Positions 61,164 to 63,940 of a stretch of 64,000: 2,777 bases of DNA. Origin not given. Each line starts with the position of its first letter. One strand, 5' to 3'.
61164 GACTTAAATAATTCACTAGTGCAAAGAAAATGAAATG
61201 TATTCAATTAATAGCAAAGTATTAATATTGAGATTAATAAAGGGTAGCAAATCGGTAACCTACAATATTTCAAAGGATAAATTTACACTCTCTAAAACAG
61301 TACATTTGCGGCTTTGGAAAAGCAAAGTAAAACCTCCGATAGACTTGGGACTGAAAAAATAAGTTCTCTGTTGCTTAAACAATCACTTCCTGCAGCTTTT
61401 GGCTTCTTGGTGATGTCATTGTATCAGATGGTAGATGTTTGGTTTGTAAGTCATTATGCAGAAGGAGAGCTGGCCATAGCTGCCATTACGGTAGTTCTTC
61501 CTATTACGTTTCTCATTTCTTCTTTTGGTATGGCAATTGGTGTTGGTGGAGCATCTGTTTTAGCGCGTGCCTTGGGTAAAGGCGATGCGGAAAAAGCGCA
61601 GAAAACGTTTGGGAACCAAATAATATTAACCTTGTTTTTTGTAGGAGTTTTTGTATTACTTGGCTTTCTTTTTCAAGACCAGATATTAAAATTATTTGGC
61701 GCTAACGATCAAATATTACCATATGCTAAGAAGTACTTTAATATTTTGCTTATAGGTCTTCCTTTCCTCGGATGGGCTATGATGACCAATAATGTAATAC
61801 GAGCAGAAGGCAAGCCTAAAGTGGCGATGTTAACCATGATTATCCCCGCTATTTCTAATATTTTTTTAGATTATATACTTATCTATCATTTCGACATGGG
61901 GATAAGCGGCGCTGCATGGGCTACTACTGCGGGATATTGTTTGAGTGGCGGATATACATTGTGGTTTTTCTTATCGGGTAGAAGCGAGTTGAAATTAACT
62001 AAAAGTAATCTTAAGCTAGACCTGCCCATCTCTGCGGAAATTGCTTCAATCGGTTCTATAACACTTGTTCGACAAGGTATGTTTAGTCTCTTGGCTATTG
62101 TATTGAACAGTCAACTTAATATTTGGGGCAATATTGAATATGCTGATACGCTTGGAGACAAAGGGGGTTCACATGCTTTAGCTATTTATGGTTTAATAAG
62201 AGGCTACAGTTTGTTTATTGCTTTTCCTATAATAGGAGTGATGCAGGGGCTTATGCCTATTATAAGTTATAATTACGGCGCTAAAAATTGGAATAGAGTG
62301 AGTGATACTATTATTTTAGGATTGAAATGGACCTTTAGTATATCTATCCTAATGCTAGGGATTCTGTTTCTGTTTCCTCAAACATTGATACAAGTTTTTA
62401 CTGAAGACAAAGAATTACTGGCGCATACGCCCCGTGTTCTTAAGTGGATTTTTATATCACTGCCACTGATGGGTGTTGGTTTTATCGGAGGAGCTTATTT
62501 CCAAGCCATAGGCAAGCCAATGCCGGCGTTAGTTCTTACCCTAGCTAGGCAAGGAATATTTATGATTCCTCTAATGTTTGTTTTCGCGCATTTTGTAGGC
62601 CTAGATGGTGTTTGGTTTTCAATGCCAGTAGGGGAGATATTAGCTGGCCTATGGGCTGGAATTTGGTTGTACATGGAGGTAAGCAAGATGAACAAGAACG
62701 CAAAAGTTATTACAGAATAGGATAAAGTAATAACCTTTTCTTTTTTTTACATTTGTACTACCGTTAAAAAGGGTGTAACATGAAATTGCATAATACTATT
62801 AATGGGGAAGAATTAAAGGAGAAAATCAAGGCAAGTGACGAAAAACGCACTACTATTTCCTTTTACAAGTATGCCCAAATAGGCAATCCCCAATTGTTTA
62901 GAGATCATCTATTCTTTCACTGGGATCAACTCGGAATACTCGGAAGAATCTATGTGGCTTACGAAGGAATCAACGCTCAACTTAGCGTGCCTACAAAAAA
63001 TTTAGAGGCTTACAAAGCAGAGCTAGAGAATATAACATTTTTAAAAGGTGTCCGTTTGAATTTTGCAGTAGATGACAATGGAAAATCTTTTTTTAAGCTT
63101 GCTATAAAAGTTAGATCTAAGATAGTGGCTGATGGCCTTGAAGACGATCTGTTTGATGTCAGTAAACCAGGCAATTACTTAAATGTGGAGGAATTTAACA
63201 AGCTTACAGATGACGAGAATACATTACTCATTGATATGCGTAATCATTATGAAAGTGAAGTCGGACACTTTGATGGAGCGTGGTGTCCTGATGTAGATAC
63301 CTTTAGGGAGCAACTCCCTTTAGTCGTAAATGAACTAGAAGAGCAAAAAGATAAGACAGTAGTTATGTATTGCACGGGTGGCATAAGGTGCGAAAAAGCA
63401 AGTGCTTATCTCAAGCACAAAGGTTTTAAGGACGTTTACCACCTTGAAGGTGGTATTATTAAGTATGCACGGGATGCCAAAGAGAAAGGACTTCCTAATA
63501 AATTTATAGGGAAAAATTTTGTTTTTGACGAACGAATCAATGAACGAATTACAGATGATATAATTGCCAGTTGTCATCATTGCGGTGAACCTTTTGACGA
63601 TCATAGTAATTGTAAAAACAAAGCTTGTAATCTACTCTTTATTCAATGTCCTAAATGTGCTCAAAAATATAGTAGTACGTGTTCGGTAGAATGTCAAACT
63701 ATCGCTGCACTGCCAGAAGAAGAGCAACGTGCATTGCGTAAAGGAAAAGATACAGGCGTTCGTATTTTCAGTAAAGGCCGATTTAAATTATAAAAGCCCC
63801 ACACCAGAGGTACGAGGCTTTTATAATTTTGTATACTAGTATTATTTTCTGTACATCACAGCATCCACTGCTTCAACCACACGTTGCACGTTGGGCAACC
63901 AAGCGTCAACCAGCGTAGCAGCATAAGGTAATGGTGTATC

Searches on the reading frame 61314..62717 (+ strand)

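Call 79: search_protein_families(library=pfam, proteins=[window:61314-62717:+], max_evalue=0.001)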
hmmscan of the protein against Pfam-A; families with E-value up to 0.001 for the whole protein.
window:61314-62717:+ (468 aa): 1 family
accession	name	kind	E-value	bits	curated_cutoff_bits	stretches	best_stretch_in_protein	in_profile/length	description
PF01554.23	MatE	-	1.5e-58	197.5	24.9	2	26-188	1-161/161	MatE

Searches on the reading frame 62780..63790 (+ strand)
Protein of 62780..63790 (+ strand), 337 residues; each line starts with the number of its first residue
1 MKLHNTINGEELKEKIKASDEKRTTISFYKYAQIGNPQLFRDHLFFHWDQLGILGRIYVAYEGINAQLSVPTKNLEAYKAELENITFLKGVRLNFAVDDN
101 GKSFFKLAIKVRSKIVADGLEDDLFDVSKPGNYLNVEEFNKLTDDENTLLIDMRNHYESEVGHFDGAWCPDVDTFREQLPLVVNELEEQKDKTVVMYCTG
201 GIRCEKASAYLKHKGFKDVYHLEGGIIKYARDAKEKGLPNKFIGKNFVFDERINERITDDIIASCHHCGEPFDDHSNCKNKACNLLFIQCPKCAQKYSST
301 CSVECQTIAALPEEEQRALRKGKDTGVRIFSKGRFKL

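Call 79: search_protein_families(library=pfam, proteins=[window:62780-63790:+], max_evalue=0.001)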
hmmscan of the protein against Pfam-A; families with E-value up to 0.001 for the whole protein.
window:62780-63790:+ (337 aa): 3 families
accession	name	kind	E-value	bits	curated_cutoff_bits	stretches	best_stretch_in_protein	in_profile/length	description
PF12368.13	Rhodanese_C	-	2.6e-22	79.3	26.9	1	244-306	2-66/66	Rhodanase C-terminal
PF17773.7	UPF0176_N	-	3e-21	76.1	26.2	1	24-115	2-92/92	UPF0176 acylphosphatase like domain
PF00581.25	Rhodanese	-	2.3e-14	54.1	22.2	1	136-230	2-100/102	Rhodanese-like domain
